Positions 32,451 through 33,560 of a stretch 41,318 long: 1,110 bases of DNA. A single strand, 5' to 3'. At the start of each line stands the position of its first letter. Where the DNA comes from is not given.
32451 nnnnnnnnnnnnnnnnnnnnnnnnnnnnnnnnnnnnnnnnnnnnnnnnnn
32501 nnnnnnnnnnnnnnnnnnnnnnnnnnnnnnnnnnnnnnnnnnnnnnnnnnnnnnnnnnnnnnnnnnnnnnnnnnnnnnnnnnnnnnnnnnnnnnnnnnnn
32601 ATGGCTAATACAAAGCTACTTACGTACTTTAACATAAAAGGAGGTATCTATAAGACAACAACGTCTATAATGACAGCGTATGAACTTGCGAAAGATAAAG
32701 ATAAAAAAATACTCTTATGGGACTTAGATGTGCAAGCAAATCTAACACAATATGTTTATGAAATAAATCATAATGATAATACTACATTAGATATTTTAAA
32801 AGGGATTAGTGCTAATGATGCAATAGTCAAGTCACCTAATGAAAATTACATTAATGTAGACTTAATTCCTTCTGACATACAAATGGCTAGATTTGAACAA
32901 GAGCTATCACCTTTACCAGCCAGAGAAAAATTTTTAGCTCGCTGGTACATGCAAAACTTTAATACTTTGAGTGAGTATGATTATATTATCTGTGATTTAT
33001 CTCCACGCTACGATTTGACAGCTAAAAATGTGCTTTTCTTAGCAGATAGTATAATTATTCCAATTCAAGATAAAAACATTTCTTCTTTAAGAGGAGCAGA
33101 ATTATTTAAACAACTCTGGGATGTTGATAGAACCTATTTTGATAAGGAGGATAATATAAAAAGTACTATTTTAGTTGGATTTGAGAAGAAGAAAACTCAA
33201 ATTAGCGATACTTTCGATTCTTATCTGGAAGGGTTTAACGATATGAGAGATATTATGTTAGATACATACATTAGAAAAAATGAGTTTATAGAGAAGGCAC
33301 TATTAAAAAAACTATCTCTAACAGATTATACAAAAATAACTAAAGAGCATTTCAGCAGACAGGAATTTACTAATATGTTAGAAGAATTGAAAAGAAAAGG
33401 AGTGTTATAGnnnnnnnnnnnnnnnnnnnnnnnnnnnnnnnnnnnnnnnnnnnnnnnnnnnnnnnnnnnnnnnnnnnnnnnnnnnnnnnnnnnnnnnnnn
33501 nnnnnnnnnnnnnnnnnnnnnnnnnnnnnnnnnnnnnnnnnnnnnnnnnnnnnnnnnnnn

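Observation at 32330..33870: Plasmid-type partition cassette flanked on both sides by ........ repeat arrays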

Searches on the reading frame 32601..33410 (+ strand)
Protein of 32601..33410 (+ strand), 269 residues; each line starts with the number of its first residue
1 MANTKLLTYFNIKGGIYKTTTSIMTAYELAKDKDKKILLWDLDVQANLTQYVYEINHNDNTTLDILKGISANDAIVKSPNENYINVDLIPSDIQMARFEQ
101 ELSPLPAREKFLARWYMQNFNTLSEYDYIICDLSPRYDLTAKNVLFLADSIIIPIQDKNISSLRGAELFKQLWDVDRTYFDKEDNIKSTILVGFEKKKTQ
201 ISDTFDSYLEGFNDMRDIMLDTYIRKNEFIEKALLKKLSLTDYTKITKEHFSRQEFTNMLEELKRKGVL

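Call 7: search_protein_families(library=pfam, proteins=[window:32601-33410:+], max_evalue=1)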
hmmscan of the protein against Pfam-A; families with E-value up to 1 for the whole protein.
window:32601-33410:+ (269 aa): 9 families
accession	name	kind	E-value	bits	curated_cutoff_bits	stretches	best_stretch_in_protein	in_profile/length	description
PF13614.12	AAA_31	-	4.4e-33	115.1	27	1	5-178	2-170/177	AAA domain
PF01656.29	CbiA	-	3.9e-09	37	25.4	1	10-165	4-54/125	CobQ/CobB/MinD/ParA nucleotide binding domain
PF02374.21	ArsA_ATPase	-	3.4e-06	26.9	24.3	1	11-135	7-134/305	Anion-transporting ATPase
PF09140.17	MipZ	-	0.0066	16.2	20.7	1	11-158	7-132/262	ATPase MipZ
PF07015.17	VirC1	-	0.046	13.5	24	1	5-52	2-48/231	VirC1 protein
PF10609.15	ParA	-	0.071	13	27.1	1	12-49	11-47/246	NUBPL iron-transfer P-loop NTPase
PF20781.2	TssR_C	-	0.079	13.6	25.7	1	168-231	64-126/141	TssR C-terminal domain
PF00142.24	Fer4_NifH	-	0.11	12.4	25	1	13-67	8-60/271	4Fe-4S iron sulfur cluster binding proteins, NifH/frxC family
PF00585.24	Thr_dehydrat_C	-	0.17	12.2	27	0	167-210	29-72/91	C-terminal regulatory domain of Threonine dehydratase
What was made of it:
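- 32601..33410 (+): parA: a 269-aa type Ib Walker-type partition ATPase with deviant Walker A KGGIYKT. An alternative GTG start lies at 32592. Pfam AAA_31 4.4e-33 from residue 5 (call 7).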

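Call 19: search_solved_structures(query=window:32601-33410:+, max_evalue=0.001)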
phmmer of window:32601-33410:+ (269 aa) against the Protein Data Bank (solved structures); distinct sequences matched with E-value up to 0.001: 18.
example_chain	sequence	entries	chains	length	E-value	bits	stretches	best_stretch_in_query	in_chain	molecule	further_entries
3k9g_A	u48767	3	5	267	3.1e-15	59.8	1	4-158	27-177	PF-32 protein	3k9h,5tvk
6iub_A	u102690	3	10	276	5.5e-12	49.2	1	5-168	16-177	SpoOJ regulator (Soj)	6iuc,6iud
8jmj_A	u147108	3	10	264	6.8e-11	45.6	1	5-168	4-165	SpoOJ regulator (Soj)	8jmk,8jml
8ray_B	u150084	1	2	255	1.3e-09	41.4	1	6-196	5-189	ParA family protein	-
4pfs_A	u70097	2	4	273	1.2e-07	35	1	4-176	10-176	Cobyrinic Acid a,c-diamide synthase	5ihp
5if9_A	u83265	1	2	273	1.3e-07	34.8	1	4-176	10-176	Cobyrinic Acid a,c-diamide synthase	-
6non_A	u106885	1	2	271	6e-07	32.6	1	4-163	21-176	Cobyrinic acid ac-diamide synthase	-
6noo_A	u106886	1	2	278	6.5e-07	32.6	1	4-163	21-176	Maintenance of carboxysome positioning A protein, MCDA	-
5u1j_B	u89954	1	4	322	2.7e-06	30.5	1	4-155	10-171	Uncharacterized protein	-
5k5z_A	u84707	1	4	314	3.1e-06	30.3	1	5-155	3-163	ParA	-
6nop_B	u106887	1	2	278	8.4e-06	28.9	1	4-163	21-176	Cobyrinic acid ac-diamide synthase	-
2oze_A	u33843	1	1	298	1.7e-05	27.9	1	9-168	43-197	Orf delta'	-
7dut_A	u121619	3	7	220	3.4e-05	26.9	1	6-160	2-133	SOJ protein (Soj)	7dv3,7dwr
3ez7_A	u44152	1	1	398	5.5e-05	26.2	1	9-200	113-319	Plasmid partition protein A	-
3ez2_A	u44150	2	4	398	6.4e-05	26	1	9-200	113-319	Plasmid partition protein A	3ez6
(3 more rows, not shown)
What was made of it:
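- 32601..33410 (+): Best solved relatives are Borrelia PF-32 (3e-15) and Soj (call 19).
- Closest known: pSM19035 delta-omega. Same: A Walker ATPase (delta; 2oze hit at 1.7e-5, call 19) works with an RHH protein (omega).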

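Call 20: search_protein_families(library=phrogs, proteins=[window:32601-33410:+], max_evalue=0.01)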
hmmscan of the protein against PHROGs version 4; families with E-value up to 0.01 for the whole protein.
window:32601-33410:+ (269 aa): 1 family
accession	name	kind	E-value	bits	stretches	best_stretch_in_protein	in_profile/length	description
phrog_164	-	DNA, RNA and nucleotide metabolism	1.6e-58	200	1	2-265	222-471/500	ParA-like partition protein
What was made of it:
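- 32601..33410 (+): PHROG ParA-like 1.6e-58 (call 20).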

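Call 70: search_solved_structures(query=window:32601-33410:+, max_evalue=0.0001, show_alignments=2)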
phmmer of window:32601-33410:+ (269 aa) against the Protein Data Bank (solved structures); distinct sequences matched with E-value up to 0.0001: 16.
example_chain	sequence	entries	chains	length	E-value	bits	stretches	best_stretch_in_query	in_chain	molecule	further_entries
3k9g_A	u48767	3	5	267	3.1e-15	59.8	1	4-158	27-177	PF-32 protein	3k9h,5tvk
6iub_A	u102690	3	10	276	5.5e-12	49.2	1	5-168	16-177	SpoOJ regulator (Soj)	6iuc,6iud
8jmj_A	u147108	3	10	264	6.8e-11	45.6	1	5-168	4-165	SpoOJ regulator (Soj)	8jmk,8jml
8ray_B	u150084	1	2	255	1.3e-09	41.4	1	6-196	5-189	ParA family protein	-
4pfs_A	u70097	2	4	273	1.2e-07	35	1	4-176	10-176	Cobyrinic Acid a,c-diamide synthase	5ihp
5if9_A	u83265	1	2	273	1.3e-07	34.8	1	4-176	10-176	Cobyrinic Acid a,c-diamide synthase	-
6non_A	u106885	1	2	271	6e-07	32.6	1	4-163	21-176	Cobyrinic acid ac-diamide synthase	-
6noo_A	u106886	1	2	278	6.5e-07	32.6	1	4-163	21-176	Maintenance of carboxysome positioning A protein, MCDA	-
5u1j_B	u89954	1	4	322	2.7e-06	30.5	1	4-155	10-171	Uncharacterized protein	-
5k5z_A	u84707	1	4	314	3.1e-06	30.3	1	5-155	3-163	ParA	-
6nop_B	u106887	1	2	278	8.4e-06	28.9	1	4-163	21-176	Cobyrinic acid ac-diamide synthase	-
2oze_A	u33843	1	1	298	1.7e-05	27.9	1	9-168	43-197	Orf delta'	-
7dut_A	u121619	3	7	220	3.4e-05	26.9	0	6-160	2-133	SOJ protein (Soj)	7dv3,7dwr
3ez7_A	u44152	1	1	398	5.5e-05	26.2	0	9-200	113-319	Plasmid partition protein A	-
3ez2_A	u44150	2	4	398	6.4e-05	26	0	9-200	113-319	Plasmid partition protein A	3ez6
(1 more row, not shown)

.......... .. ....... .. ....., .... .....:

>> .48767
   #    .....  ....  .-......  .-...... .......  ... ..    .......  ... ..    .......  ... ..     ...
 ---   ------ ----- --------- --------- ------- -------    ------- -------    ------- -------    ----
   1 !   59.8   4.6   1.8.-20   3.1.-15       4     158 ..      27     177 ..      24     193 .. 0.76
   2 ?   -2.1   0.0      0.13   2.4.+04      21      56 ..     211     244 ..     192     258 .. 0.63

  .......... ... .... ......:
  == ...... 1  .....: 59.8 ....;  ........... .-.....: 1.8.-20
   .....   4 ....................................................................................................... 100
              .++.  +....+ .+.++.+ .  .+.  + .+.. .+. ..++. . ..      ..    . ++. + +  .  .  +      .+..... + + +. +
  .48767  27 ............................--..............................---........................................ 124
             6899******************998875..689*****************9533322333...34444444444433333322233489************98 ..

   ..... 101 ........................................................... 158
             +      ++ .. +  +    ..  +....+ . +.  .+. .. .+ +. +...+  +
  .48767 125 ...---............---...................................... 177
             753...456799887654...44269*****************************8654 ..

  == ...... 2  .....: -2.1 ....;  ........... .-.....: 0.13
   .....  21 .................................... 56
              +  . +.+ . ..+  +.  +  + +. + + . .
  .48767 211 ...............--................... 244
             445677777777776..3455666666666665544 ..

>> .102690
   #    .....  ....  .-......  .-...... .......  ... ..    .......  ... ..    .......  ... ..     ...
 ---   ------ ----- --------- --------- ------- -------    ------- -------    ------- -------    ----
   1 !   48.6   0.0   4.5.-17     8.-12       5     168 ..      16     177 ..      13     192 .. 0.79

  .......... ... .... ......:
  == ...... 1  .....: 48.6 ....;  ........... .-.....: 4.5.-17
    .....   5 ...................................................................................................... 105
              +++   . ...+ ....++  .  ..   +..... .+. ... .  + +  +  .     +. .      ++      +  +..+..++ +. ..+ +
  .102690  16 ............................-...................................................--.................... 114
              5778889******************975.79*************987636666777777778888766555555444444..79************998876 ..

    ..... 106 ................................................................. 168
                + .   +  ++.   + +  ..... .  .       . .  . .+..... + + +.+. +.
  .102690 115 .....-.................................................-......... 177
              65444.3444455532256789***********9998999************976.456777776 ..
